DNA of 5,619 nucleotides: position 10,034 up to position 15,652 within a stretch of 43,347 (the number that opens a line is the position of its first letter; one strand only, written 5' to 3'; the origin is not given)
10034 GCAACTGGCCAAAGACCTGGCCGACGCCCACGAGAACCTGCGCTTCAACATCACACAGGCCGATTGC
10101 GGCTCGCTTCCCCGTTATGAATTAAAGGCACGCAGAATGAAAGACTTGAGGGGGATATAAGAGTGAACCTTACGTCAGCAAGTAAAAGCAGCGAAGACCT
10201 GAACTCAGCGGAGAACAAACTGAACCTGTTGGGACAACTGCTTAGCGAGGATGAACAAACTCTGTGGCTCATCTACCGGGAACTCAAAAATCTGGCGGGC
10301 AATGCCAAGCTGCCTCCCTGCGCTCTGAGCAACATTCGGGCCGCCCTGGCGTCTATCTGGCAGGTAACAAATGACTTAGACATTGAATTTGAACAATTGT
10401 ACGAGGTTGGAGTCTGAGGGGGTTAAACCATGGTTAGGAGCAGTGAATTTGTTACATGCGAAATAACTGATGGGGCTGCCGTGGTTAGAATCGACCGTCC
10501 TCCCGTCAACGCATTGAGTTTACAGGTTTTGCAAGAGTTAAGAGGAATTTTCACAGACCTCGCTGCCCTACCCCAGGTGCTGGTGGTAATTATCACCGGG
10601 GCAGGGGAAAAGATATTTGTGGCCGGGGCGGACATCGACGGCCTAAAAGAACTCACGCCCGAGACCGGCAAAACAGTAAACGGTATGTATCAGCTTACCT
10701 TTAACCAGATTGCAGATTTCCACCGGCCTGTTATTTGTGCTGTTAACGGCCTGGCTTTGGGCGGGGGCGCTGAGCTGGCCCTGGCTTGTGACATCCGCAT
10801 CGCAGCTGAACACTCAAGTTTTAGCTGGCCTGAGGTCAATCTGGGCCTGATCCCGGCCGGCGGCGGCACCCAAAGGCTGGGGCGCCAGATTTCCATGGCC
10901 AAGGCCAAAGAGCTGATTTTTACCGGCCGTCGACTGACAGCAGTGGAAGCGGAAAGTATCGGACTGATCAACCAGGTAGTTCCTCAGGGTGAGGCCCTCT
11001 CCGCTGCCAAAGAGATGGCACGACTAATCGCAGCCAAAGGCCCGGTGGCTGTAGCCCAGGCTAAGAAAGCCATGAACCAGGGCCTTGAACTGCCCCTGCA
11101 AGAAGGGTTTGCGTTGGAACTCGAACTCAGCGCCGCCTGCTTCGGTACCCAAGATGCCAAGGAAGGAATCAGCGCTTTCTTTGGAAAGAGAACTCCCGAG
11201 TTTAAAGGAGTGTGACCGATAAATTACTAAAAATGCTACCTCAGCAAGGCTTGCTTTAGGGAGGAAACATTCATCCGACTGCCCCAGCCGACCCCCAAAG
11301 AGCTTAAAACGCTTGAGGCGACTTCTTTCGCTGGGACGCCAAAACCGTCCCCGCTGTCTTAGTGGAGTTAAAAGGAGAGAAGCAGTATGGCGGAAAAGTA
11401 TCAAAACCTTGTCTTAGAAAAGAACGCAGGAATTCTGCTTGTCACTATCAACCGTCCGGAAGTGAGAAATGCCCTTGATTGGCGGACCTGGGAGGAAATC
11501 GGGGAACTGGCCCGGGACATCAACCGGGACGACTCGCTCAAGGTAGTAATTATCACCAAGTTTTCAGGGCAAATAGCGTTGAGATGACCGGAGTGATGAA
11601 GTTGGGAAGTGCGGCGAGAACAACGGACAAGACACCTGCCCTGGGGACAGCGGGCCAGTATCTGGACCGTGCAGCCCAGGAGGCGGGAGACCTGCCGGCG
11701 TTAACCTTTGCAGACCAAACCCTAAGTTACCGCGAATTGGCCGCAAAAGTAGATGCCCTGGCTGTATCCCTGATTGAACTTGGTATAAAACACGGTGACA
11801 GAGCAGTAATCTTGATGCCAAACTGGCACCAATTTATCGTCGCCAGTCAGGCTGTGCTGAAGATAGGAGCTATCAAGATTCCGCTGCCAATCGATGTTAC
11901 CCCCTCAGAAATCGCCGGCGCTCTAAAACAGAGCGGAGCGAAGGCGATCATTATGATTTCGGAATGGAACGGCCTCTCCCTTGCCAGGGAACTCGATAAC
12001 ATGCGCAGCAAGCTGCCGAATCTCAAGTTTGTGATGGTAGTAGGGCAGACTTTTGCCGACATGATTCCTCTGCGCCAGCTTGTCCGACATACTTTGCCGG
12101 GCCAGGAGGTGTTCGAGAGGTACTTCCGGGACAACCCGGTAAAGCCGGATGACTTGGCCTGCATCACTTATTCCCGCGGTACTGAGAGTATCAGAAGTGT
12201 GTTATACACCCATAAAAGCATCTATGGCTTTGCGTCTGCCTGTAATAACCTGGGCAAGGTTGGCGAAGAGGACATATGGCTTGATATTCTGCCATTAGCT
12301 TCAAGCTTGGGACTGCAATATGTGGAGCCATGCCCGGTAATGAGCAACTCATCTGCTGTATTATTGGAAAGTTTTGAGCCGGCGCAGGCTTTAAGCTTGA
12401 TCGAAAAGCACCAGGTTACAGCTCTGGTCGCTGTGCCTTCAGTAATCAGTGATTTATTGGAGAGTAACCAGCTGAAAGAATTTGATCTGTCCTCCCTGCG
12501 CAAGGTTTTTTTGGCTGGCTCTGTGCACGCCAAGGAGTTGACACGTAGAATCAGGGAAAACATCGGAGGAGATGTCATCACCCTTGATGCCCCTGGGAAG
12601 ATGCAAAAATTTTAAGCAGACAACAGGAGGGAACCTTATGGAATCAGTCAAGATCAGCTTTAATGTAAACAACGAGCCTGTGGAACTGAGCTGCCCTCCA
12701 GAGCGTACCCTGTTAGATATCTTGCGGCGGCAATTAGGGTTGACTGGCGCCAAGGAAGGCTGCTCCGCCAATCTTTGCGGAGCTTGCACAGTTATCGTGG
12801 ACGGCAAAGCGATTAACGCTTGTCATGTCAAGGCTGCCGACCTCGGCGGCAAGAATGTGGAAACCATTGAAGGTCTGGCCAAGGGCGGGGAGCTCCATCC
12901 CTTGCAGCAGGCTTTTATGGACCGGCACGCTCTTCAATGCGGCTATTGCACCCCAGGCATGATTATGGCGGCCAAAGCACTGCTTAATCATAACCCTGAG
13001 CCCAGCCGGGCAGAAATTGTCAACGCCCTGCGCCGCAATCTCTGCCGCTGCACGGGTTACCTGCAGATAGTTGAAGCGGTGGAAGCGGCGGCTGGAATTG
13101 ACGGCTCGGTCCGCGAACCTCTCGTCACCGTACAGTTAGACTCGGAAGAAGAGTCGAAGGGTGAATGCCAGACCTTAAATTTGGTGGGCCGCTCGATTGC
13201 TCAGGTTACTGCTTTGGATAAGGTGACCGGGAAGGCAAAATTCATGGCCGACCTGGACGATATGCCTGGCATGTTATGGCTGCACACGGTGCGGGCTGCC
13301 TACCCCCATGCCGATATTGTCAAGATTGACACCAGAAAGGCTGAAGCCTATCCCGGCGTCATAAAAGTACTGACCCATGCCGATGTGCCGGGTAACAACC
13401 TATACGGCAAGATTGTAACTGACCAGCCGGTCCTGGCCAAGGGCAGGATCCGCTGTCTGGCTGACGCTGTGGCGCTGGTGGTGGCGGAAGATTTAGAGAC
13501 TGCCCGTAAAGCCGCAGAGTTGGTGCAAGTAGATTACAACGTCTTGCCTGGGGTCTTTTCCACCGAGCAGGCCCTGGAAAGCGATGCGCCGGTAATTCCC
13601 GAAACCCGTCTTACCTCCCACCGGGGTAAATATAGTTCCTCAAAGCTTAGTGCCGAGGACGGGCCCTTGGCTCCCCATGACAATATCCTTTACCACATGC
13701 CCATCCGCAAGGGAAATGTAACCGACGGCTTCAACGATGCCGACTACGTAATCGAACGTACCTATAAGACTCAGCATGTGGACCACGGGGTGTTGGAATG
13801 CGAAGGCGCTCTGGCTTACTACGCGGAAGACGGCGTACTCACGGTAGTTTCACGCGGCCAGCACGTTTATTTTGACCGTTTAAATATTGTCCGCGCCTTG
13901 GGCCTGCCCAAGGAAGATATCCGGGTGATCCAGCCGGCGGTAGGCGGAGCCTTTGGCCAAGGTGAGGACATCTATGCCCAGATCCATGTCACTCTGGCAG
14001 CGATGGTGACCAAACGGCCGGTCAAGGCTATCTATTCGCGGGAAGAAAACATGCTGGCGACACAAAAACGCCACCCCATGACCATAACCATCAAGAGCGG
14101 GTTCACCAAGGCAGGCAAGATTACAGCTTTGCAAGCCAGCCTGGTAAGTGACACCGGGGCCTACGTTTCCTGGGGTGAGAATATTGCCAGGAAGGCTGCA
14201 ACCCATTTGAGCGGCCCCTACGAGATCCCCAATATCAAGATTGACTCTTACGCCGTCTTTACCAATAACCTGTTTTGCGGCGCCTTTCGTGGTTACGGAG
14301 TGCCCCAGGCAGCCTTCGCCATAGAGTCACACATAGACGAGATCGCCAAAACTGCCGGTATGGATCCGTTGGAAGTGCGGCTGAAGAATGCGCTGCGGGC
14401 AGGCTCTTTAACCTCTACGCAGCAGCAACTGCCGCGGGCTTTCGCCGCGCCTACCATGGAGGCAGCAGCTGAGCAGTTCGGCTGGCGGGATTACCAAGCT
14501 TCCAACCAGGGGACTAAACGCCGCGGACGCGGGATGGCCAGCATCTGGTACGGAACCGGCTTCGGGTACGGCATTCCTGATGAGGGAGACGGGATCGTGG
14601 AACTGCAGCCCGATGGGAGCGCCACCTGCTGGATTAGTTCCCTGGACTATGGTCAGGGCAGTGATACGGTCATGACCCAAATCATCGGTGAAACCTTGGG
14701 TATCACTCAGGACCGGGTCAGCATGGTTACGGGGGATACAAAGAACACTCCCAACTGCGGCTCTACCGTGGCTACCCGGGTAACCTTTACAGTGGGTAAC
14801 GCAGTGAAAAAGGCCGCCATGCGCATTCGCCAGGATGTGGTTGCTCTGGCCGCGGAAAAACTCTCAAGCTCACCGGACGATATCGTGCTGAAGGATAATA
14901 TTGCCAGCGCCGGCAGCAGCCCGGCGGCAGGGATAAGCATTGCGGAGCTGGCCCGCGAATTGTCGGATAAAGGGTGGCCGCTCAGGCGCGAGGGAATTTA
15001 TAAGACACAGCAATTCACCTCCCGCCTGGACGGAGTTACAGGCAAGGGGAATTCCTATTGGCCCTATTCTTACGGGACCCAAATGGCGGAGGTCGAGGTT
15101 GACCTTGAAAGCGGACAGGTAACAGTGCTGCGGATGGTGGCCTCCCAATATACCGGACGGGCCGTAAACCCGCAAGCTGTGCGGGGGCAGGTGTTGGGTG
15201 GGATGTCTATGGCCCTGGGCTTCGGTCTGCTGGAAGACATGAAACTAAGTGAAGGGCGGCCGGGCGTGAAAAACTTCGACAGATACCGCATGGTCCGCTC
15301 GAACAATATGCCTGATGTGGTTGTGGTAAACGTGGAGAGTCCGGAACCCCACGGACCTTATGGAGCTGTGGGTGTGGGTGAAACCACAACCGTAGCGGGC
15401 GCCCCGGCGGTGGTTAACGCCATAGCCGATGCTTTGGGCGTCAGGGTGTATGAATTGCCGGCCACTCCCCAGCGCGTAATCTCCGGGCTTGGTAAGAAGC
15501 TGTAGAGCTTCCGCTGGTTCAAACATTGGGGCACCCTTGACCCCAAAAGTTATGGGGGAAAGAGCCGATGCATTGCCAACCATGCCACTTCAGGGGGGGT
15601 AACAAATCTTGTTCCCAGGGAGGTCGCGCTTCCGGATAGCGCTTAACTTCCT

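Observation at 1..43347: Composite anaerobic aryl-acid catabolic island combining modules not normally found together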

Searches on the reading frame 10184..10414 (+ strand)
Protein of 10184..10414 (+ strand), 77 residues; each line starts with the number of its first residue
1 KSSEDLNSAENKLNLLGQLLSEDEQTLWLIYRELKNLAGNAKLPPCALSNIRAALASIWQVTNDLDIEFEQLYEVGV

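Call 76: search_protein_families(library=pfam, proteins=[window:10184-10414:+], max_evalue=1)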
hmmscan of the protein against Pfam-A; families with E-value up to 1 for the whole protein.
window:10184-10414:+ (77 aa): 2 families
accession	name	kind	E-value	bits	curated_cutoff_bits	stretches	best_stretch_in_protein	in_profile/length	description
PF08649.15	DASH_Dad1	-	0.12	13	31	1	48-76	10-38/55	DASH complex subunit Dad1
PF19522.4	DUF6052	-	0.13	13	25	1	19-72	7-59/61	Family of unknown function (DUF6052)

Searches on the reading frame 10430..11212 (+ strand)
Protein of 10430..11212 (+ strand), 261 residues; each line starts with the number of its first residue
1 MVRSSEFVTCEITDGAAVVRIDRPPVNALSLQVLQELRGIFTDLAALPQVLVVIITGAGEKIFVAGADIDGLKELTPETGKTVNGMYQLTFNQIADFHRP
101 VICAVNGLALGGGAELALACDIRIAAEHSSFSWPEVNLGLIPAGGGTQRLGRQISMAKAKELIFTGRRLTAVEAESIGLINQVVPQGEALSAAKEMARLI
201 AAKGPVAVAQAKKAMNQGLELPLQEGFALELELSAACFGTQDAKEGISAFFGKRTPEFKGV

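Call 4: search_protein_families(library=pfam, proteins=[window:10430-11212:+], max_evalue=0.00001)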
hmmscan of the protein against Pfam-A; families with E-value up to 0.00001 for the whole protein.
window:10430-11212:+ (261 aa): 2 families
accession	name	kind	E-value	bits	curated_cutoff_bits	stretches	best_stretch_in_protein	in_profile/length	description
PF00378.25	ECH_1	-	2.5e-64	217.5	27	1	12-260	2-250/251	Enoyl-CoA hydratase/isomerase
PF16113.10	ECH_2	-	1.4e-36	127.2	27.2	1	18-187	3-175/335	Enoyl-CoA hydratase/isomerase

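Call 11: search_protein_families(library=ncbifam, proteins=[window:10430-11212:+], max_evalue=1e-10)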
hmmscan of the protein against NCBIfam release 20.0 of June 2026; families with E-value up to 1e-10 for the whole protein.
window:10430-11212:+ (261 aa): 72 families (the best 25 are shown)
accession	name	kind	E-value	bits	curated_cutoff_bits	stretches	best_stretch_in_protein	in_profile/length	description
NF004475.0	PRK05809.1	subfamily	1.4e-76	257.4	394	1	8-259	6-258/260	short-chain-enoyl-CoA hydratase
NF005802.0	PRK07657.1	equivalog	1.3e-75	254.3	363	1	13-260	11-259/260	enoyl-CoA hydratase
NF051848.1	EnCoAHydtEchA19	equivalog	2.9e-70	236.8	400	1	14-260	8-257/258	enoyl-CoA hydratase EchA19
NF006007.0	PRK08138.1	subfamily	3e-66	223.5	355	1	7-260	8-260/261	enoyl-CoA hydratase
NF005803.0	PRK07658.1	equivalog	1.4e-65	221.3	313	1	7-260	3-256/257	enoyl-CoA hydratase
NF006566.0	PRK09076.1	subfamily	2.5e-64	217.4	286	1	8-259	7-258/260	enoyl-CoA hydratase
NF004517.0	PRK05862.1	equivalog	1.1e-62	211.8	396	1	6-259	4-255/257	enoyl-CoA hydratase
NF007239.0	PRK09674.1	equivalog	9.3e-60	202.2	371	1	8-260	6-256/257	2,3-dehydroadipyl-CoA hydratase PaaF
NF005073.0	PRK06495.1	subfamily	1.3e-59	201.6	296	1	6-260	4-256/257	enoyl-CoA hydratase/isomerase family protein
NF004634.0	PRK05980.1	equivalog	1e-57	195.5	375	1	6-259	3-261/263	crotonase/enoyl-CoA hydratase family protein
NF042430.2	EnCoAhydt_DpgD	equivalog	6.5e-56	189.6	400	1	14-260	5-257/258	enoyl-CoA-hydratase DpgD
NF006100.0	PRK08252.1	subfamily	1.7e-55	188.4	282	1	6-260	3-253/254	crotonase/enoyl-CoA hydratase family protein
NF005864.0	PRK07799.1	equivalog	2.7e-54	184.1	316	1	10-260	12-265/266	crotonase/enoyl-CoA hydratase family protein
NF004781.0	PRK06127.1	subfamily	1.2e-53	182.5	291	1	8-260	13-268/269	enoyl-CoA hydratase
NF004840.0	PRK06190.1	equivalog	4.6e-49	167.4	253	1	5-240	3-238/260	enoyl-CoA hydratase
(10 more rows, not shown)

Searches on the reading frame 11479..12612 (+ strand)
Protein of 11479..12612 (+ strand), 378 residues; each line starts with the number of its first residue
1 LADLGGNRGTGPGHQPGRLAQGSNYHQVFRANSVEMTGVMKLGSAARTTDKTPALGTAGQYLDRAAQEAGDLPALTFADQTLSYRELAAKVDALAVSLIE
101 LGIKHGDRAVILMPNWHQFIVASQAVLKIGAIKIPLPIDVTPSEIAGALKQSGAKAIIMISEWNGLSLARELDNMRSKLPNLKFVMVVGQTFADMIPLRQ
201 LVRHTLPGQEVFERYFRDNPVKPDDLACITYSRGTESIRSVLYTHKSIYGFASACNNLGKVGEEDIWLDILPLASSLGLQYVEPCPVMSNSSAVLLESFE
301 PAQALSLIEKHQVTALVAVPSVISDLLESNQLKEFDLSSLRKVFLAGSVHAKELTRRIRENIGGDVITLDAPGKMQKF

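Call 4: search_protein_families(library=pfam, proteins=[window:11479-12612:+], max_evalue=0.00001)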
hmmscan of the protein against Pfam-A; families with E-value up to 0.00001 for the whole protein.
window:11479-12612:+ (378 aa): 1 family
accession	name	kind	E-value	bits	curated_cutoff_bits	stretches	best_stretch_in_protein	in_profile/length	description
PF00501.34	AMP-binding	-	5e-51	174.1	29.9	1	63-365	2-314/384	AMP-binding enzyme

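Call 11: search_protein_families(library=ncbifam, proteins=[window:11479-12612:+], max_evalue=1e-10)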
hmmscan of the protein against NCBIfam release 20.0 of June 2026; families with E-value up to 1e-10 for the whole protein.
window:11479-12612:+ (378 aa): 55 families (the best 25 are shown)
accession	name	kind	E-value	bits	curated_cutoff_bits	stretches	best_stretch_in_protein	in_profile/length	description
NF004837.0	PRK06187.1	subfamily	5e-39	133.9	476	1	58-367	10-315/531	long-chain-fatty-acid--CoA ligase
NF005801.1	PRK07656.1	equivalog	3.1e-38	131.7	657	1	59-367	4-308/500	FadD3 family acyl-CoA ligase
NF006182.0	PRK08316.1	subfamily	1.3e-36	126.2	663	1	57-362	12-310/523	fatty acyl-CoA synthetase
NF006181.0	PRK08314.1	subfamily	3e-36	124.8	705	1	60-363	28-344/563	long-chain-fatty-acid--CoA ligase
TIGR03208.1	cyc_hxne_CoA_lg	equivalog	5.8e-33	114.4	792.3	1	59-367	25-339/538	cyclohexanecarboxylate-CoA ligase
NF005676.0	PRK07470.1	equivalog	2.6e-32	112.1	774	1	59-365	23-320/544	acyl-CoA synthetase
NF004758.0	PRK06087.1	equivalog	1.1e-30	106.5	736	1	81-359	50-324/548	medium-chain fatty-acid--CoA ligase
NF009233.0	PRK12583.1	subfamily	1.7e-29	102.6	832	1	50-362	12-341/558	fatty acid CoA ligase family protein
TIGR02275.1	DHB_AMP_lig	equivalog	3.7e-29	101.4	723.55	1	59-364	26-324/526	(2,3-dihydroxybenzoyl)adenylate synthase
NF004822.0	PRK06178.1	equivalog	7.6e-29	100.7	782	1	59-360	40-349/571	acyl-CoA synthetase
NF004114.0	PRK05605.1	equivalog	9.6e-28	96.8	766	1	60-203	38-173/575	long-chain-fatty-acid--CoA ligase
TIGR03098.1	ligase_PEP_1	hypoth_equivalog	1.6e-27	96.2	592.35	1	61-362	5-300/517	acyl-CoA ligase (AMP-forming), exosortase A system-associated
NF006754.0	PRK09274.1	equivalog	5.6e-27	94.1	478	1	76-365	36-316/555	fatty acid CoA ligase family protein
NF004814.0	PRK06164.1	equivalog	2.1e-25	89.3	677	1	61-357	15-314/540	acyl-CoA synthetase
NF005307.0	PRK06839.1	equivalog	1.4e-23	83.3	748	1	74-360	20-286/496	o-succinylbenzoate--CoA ligase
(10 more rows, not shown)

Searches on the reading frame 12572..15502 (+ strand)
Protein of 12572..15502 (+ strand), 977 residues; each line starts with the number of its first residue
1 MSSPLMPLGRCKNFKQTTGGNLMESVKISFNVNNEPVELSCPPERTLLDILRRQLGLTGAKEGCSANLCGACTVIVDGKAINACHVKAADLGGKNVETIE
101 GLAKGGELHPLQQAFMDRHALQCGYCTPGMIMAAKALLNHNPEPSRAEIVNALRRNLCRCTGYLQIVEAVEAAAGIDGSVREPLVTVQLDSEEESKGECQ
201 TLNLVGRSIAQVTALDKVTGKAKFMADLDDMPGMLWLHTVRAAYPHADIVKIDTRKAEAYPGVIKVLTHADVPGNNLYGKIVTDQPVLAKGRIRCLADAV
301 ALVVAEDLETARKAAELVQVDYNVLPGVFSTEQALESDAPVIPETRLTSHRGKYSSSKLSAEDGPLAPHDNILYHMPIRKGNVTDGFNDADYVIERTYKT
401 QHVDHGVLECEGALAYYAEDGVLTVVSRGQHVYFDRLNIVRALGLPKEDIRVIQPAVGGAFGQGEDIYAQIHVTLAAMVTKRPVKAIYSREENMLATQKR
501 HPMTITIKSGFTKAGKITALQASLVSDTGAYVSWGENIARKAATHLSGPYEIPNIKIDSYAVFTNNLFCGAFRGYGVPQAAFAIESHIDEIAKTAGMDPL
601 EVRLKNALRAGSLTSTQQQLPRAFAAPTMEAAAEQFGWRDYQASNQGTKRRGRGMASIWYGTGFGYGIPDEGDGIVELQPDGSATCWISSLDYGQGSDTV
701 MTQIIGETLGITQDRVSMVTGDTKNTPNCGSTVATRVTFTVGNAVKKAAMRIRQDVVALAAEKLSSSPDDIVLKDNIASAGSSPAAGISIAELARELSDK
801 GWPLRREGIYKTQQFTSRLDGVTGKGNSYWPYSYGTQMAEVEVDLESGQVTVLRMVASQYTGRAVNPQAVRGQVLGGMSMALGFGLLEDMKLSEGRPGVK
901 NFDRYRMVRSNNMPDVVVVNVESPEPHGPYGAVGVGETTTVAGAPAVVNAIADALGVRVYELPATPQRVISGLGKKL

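Call 5: search_protein_families(library=pfam, proteins=[window:12572-15502:+], max_evalue=0.00001)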
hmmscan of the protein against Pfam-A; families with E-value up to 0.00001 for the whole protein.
window:12572-15502:+ (977 aa): 5 families
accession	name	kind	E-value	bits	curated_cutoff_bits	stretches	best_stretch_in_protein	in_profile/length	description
PF02738.23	MoCoBD_1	-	4.9e-81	271.9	27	1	370-607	7-244/244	Molybdopterin cofactor-binding domain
PF20256.3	MoCoBD_2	-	1.9e-66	224.9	27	1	633-914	3-283/283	Molybdopterin cofactor-binding domain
PF01799.25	Fer2_2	-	2.1e-33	114.7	30.3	1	98-171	1-75/75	[2Fe-2S] binding domain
PF01315.27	Ald_Xan_dh_C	-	5.6e-29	101.1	31.3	1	219-326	1-110/110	Aldehyde oxidase and xanthine dehydrogenase, a/b hammerhead domain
PF00111.32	Fer2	-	5.1e-08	33.2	21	1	31-81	2-52/77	2Fe-2S iron-sulfur cluster binding domain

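Call 11: search_protein_families(library=ncbifam, proteins=[window:12572-15502:+], max_evalue=1e-10)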
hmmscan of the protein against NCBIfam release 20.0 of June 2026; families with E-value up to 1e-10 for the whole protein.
window:12572-15502:+ (977 aa): 20 families
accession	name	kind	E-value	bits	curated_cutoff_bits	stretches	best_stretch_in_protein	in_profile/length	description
TIGR03311.1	Se_dep_XDH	equivalog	1.6e-195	651.7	830.45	2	32-761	5-683/848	selenium-dependent xanthine dehydrogenase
NF045668.1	pterin_aldehy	equivalog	3e-188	627.9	1100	2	28-752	3-714/905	molybdopterin-dependent aldehyde oxidoreductase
TIGR03196.1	pucD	equivalog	3.4e-161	538.3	783.65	1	214-969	12-754/763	xanthine dehydrogenase subunit D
NF043082.1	XdhA_XDHase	equivalog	2e-156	522.2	780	1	205-972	1-751/758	xanthine dehydrogenase subunit XdhA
NF007426.0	PRK09970.1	equivalog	3.7e-152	508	916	2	362-971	148-753/761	xanthine dehydrogenase molybdenum-binding subunit XdhA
TIGR03194.1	4hydrxCoA_A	equivalog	3.6e-151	505.1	994.55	1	211-971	3-744/746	4-hydroxybenzoyl-CoA reductase subunit alpha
NF041018.1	glyceraldDH_alpha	equivalog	1.4e-106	357.7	790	1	204-969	2-740/741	glyceraldehyde dehydrogenase subunit alpha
TIGR03313.1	Se_sel_red_Mo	hypoth_equivalog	7.2e-103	345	1101.9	1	65-975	36-951/951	molybdopterin-dependent oxidoreductase Mo/Fe-S-binding subunit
TIGR02965.1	xanthine_xdhB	equivalog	5.1e-94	315.9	849.5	2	375-970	141-751/758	xanthine dehydrogenase molybdopterin binding subunit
NF040766.1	CODH_aero_grp5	exception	8.5e-85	285.5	950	1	203-968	3-780/785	aerobic carbon-monoxide dehydrogenase large subunit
TIGR02416.1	CO_dehy_Mo_lg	equivalog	9.6e-85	285.3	991.15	1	218-969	6-767/770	aerobic carbon-monoxide dehydrogenase large subunit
NF041671.1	peri_hyde_PaoC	equivalog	6.1e-83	279.5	1180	2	376-975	161-733/735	aldehyde oxidoreductase molybdenum-binding subunit PaoC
TIGR02969.1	mam_aldehyde_ox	subfamily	6e-79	265.8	1912.3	3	379-955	716-1279/1330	aldehyde oxidase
NF041020.1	glyceraldDH_gamma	equivalog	1.1e-55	187.7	290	1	24-174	9-159/164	glyceraldehyde dehydrogenase subunit gamma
TIGR03193.1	4hydroxCoAred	equivalog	2.6e-51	173.4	257.8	1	30-174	4-148/148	4-hydroxybenzoyl-CoA reductase subunit gamma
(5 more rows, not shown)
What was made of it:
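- Checked: Fused 2Fe-2S/MoCo enzyme of Mop architecture, 12638-15505 (calls 5, 11).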
